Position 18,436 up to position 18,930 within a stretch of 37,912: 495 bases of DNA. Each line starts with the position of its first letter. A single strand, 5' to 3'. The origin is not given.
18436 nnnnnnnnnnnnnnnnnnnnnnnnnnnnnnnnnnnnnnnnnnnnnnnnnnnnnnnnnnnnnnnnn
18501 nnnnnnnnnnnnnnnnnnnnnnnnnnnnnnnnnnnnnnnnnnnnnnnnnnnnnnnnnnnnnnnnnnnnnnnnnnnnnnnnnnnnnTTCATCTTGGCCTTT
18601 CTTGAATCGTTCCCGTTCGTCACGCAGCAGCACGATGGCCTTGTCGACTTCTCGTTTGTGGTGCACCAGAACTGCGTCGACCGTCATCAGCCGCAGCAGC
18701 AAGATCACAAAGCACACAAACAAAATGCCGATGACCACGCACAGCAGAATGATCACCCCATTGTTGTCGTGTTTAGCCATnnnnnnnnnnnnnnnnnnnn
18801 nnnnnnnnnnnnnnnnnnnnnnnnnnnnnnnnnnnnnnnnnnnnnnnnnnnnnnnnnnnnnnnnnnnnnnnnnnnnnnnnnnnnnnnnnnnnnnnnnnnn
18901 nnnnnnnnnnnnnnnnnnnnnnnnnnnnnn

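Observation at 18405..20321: Six-gene cluster of tail-anchored, single-pass and lipoprotein ORFs between the tail fibre and the lysis cassette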

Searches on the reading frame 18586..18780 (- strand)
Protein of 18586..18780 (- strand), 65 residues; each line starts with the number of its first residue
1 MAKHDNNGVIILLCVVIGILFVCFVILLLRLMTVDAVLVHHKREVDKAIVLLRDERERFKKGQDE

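Call 3: search_protein_families(library=phrogs, proteins=[window:18586-18780:-], max_evalue=0.1)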
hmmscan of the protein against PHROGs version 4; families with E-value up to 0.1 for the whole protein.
window:18586-18780:- (65 aa): 0 families

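Call 4: search_protein_families(library=pfam, proteins=[window:18586-18780:-], max_evalue=0.1)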
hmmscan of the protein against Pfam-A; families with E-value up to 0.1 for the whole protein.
window:18586-18780:- (65 aa): 4 families
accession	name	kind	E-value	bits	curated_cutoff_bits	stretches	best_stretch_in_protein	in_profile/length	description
PF14770.11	TMEM18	-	0.013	15.8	26.9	1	5-44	72-111/118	Transmembrane protein 18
PF04689.18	S1FA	-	0.048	14.3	21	1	5-62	7-60/66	DNA binding protein S1FA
PF10011.15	DUF2254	-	0.062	12.5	28.8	1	11-58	129-176/368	Predicted membrane protein (DUF2254)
PF17402.7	DUF5408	-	0.081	13.3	25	1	10-54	15-60/63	Family of unknown function (DUF5408)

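Call 17: search_protein_families(library=padloc, proteins=[window:18586-18780:-], max_evalue=0.1)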
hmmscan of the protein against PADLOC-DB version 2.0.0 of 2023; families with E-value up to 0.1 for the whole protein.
window:18586-18780:- (65 aa): 0 families

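Call 18: search_protein_families(library=ncbifam, proteins=[window:18586-18780:-], max_evalue=0.1)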
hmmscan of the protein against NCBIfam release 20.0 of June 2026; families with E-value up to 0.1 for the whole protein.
window:18586-18780:- (65 aa): 1 family
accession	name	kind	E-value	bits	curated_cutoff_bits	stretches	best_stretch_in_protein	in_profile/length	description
NF045999.1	MAG1140_fam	equivalog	0.039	14.1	35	1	6-61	5-62/126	MAG1140 family protein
